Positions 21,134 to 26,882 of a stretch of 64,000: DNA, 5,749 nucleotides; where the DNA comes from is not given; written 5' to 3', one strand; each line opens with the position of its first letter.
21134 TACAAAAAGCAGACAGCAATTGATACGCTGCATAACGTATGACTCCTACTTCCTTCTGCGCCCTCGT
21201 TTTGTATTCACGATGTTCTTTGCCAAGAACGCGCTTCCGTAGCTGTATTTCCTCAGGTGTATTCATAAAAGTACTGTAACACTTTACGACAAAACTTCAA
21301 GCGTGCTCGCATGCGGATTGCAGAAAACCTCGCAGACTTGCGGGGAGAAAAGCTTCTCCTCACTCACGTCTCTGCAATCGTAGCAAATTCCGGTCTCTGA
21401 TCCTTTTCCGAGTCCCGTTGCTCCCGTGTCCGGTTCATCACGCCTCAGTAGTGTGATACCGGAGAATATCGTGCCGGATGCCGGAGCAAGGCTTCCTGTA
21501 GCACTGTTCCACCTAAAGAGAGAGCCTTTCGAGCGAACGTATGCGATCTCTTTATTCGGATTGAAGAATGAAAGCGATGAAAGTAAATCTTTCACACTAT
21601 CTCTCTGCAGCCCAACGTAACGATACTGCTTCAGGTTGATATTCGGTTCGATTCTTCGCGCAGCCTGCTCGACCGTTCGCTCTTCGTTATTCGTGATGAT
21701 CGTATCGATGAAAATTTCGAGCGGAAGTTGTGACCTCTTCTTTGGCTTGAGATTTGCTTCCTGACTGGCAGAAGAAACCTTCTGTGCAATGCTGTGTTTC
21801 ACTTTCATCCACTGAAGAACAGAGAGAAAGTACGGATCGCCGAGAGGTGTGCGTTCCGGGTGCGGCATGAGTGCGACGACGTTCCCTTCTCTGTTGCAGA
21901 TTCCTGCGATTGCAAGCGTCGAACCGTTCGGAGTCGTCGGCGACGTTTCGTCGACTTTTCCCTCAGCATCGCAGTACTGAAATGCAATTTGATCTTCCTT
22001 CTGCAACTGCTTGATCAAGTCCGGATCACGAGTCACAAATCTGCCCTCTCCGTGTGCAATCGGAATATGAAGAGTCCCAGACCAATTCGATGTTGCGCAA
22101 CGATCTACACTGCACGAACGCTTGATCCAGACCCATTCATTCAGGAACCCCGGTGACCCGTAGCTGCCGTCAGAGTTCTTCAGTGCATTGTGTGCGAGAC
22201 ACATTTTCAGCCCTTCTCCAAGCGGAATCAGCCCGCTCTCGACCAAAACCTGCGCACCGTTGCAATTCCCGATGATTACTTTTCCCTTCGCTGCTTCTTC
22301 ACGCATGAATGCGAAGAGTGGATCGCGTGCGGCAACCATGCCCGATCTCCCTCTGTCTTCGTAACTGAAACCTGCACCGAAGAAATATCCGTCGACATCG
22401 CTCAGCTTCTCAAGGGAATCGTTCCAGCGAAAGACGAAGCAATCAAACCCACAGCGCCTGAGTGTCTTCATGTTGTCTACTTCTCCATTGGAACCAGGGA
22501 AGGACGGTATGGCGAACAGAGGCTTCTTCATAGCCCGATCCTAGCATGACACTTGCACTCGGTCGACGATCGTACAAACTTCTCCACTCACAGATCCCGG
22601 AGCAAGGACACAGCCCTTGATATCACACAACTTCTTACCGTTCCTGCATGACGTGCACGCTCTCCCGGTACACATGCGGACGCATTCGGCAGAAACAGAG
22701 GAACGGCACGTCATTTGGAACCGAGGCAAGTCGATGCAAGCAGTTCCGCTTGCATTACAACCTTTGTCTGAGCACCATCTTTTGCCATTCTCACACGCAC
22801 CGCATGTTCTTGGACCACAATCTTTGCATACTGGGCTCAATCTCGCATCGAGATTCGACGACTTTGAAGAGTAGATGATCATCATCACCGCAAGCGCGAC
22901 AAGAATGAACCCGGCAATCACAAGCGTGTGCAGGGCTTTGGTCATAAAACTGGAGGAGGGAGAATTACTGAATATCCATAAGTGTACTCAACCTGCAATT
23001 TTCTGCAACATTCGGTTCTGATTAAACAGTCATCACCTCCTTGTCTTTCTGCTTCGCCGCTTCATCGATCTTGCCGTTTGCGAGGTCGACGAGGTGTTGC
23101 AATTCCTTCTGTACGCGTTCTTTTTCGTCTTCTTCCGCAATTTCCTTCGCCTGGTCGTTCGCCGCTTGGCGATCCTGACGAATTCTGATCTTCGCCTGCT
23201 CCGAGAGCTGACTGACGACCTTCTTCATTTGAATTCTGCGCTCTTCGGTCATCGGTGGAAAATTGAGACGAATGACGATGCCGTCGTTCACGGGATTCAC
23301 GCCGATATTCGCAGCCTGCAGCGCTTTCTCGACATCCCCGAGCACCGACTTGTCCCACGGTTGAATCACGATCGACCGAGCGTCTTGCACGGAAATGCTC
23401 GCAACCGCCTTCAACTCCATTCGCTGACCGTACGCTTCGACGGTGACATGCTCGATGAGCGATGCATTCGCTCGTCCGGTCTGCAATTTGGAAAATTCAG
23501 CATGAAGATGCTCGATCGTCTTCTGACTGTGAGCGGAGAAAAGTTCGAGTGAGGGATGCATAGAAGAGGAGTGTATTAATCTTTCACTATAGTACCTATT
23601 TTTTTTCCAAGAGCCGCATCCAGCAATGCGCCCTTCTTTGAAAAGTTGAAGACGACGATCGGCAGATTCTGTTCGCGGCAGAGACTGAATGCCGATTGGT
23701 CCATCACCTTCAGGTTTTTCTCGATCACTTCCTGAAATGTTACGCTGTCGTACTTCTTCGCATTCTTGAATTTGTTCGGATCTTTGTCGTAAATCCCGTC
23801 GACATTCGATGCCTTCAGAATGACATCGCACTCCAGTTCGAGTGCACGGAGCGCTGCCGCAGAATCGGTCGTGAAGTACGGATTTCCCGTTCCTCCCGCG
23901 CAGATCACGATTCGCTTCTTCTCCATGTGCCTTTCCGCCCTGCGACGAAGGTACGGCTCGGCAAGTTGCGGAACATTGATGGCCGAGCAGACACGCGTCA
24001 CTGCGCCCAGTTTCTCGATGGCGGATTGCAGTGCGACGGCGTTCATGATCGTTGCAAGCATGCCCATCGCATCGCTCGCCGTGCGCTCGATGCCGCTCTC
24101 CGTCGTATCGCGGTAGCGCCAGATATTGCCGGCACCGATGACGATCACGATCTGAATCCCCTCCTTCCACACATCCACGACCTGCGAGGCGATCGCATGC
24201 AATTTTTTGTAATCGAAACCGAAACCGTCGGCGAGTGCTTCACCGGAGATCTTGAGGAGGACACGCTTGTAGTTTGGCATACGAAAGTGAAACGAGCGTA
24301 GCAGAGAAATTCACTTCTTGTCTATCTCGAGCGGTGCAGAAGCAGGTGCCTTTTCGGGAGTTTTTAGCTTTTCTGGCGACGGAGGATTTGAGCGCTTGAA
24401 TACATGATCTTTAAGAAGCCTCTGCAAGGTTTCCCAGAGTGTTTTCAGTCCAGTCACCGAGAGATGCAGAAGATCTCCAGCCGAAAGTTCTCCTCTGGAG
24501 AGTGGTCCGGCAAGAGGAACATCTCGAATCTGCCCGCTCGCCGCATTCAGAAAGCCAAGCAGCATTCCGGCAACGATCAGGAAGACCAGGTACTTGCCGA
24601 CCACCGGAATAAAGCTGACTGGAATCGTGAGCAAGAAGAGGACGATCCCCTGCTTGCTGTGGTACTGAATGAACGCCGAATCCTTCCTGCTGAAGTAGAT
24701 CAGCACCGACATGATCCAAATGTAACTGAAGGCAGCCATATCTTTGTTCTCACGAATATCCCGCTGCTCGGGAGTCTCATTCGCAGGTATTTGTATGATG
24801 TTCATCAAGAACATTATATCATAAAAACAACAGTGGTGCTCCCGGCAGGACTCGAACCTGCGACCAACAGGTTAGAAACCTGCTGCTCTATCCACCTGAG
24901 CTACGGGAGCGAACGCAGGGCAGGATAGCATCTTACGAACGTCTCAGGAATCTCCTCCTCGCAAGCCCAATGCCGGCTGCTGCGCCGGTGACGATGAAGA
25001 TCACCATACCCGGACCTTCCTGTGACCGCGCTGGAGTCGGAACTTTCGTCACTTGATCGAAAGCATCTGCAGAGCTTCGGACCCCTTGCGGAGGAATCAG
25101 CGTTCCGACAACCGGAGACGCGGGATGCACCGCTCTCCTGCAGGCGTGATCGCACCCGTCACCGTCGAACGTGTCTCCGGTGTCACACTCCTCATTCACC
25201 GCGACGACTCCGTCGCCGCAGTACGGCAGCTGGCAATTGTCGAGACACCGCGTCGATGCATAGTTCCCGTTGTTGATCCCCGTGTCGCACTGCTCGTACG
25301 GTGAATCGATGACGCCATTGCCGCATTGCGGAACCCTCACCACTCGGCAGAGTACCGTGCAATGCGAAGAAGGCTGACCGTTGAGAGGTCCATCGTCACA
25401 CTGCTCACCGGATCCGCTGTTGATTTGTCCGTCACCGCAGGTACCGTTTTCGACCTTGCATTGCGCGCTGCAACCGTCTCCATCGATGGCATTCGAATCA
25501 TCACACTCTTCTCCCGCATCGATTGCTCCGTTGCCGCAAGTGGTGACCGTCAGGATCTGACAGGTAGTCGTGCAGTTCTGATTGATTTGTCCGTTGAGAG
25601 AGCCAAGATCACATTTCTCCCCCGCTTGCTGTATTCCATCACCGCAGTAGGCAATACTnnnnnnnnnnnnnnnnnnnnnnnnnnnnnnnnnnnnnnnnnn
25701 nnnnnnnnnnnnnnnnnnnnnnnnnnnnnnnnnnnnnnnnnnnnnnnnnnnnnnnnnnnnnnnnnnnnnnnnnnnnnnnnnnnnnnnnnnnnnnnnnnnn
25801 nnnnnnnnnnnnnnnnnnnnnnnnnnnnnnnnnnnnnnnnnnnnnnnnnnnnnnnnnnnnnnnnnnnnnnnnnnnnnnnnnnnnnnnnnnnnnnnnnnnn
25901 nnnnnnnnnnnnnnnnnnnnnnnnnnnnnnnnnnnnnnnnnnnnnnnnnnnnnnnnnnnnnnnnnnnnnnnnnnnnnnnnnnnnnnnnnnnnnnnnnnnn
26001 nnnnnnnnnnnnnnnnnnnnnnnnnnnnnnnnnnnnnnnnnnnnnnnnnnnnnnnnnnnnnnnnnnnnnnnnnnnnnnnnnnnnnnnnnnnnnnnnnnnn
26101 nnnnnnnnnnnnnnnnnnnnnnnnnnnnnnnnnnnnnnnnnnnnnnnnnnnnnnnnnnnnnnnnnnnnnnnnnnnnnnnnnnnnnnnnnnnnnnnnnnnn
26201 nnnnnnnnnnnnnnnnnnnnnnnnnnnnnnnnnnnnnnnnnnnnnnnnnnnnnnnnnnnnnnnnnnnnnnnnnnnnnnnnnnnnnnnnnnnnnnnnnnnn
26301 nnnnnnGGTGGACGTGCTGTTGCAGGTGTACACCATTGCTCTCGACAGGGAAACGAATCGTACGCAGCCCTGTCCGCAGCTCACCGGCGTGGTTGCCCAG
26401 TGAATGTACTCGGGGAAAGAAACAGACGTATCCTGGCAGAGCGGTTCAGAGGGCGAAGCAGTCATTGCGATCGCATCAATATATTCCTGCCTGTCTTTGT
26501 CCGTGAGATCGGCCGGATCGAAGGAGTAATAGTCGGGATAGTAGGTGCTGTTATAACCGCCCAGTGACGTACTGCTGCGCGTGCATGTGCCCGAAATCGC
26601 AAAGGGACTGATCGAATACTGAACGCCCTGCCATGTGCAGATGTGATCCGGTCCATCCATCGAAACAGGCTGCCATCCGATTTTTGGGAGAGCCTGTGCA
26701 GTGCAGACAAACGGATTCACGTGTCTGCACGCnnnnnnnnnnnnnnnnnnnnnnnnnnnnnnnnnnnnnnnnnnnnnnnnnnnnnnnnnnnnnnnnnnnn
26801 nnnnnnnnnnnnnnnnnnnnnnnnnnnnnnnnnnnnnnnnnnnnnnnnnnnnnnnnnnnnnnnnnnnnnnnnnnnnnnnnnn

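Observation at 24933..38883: Candidate novel surface-fibre / attachment locus: giant Cys- and Ser-rich protein, two paralogous anchored Cys-rich proteins, and a divergent GT39 protein O-mannosyltransferase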

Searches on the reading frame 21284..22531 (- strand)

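Call 10: search_protein_families(library=pfam, proteins=[window:21284-22531:-], max_evalue=0.001)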
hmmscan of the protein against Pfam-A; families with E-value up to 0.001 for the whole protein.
window:21284-22531:- (415 aa): 1 family
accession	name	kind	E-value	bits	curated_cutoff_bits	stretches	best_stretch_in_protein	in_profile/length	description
PF13507.12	GATase_5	-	2e-41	142.2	27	1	4-228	2-229/260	CobB/CobQ-like glutamine amidotransferase domain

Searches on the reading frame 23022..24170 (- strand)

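Call 10: search_protein_families(library=pfam, proteins=[window:23022-24170:-], max_evalue=0.001)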
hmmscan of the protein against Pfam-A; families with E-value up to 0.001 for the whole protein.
window:23022-24170:- (382 aa): 1 family
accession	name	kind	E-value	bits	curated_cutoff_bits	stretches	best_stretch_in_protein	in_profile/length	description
PF01765.24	RRF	-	2.5e-51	174.2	29.7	1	223-380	2-164/164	Ribosome recycling factor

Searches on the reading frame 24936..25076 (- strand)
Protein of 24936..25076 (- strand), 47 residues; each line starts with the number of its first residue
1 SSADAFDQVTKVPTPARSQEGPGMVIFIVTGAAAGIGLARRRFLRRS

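Call 40: search_protein_families(library=ncbifam, proteins=[window:24936-25076:-], max_evalue=10)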
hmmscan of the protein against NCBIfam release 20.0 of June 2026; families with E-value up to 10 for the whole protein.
seq(47 aa): 1 family
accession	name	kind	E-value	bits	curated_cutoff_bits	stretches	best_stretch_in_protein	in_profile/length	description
TIGR04200.2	targ_of_XrtJ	subfamily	0.068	13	40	1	18-46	28-56/57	PExPT-CTERM protein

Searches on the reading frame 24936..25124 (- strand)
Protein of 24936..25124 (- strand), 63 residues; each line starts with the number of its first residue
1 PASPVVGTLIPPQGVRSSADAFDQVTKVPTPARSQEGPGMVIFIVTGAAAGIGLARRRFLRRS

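Call 52: search_protein_representatives(protein=window:24936-25124:-)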
Query: 63 residues. Proteins with E-value up to 0.001 (for the whole library): 24; up to 1e-10: 0; up to 1e-30: 0. The best 24 are listed.
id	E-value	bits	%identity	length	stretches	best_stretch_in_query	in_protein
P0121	1.1e-10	56.8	56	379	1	3-62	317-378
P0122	1.2e-08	50.6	52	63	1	2-61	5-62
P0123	1.0e-07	47.6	49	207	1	4-61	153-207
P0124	3.5e-07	45.9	52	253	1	6-62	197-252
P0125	6.6e-07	45.0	56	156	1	24-62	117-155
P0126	8.6e-07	44.7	64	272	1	26-61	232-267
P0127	1.5e-06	43.9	50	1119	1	1-62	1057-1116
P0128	2.3e-06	43.3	61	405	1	27-62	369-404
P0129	3.0e-06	43.0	46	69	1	11-60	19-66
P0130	4.4e-06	42.4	60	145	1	25-59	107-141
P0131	8.5e-06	41.6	36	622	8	4-28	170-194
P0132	1.2e-05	41.1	59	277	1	25-61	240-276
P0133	1.2e-05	41.1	75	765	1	27-58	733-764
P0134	1.4e-05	40.8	50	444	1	16-59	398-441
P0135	1.7e-05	40.6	65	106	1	26-59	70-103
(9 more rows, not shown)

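Call 86: find_encoding_contigs(protein=P0127, flank=8000, max_places=2)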
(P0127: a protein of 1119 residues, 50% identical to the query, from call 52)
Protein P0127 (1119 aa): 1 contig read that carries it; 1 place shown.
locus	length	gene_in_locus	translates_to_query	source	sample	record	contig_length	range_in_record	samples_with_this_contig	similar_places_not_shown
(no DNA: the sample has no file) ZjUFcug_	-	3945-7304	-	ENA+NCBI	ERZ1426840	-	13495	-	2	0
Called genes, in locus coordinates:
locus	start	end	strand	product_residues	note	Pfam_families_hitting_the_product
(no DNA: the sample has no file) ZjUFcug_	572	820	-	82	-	-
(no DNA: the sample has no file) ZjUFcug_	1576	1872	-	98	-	-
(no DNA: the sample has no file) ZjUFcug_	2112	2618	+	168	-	-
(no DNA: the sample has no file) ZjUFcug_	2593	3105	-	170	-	-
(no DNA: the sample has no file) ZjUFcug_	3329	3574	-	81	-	-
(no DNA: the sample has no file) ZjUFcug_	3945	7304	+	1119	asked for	PF13948:DUF4215 (weak)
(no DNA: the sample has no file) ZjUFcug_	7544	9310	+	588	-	PF02463:SMC_N (faint), PF00005:ABC_tran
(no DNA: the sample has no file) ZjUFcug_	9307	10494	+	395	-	PF12704:MacB_PCD, PF02687:FtsX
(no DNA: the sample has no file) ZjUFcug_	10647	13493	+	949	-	?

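Call 87: find_encoding_contigs(protein=P0133, flank=8000, max_places=2)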
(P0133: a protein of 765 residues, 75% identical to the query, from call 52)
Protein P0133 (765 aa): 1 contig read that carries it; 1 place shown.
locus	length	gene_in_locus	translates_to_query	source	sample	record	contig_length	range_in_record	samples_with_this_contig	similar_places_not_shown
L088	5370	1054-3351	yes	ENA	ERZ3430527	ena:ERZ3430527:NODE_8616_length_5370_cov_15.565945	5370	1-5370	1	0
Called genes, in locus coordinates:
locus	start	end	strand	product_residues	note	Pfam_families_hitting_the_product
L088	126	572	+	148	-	-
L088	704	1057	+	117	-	-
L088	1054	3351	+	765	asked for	PF13948:DUF4215 (weak)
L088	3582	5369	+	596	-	?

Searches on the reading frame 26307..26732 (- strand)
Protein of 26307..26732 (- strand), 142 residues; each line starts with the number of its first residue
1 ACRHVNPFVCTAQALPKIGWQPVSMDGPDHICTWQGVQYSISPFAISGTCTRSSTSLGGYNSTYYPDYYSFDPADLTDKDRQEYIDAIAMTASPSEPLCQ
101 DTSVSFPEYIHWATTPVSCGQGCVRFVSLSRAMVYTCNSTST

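Call 84: predict_structure(alignment_id=A4)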
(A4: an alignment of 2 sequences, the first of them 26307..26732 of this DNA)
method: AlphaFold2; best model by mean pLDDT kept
length: 142 residues; sequences in the alignment: 2
mean_pLDDT: 37.6   pTM: 0.25
mean pLDDT of the five models: 37.6, 32.7, 30.2, 28.7, 28.3
residues with pLDDT >= 90: 0; 70-90: 0; 50-70: 0; < 50: 142
segments of 3 or more residues with pLDDT < 50: 1-142
pLDDT, mean of each block of 10 residues (from residue 1): 43 33 32 38 36 32 30 37 43 43 42 36 40 42 35
secondary structure, 60 per line:
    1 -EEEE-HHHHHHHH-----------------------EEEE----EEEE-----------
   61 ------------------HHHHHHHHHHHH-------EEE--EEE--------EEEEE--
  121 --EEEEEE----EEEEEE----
elements in order: E2-5 H7-14 E38-41 E46-49 H79-90 E98-100 E103-105 E114-118 E123-128 E133-138
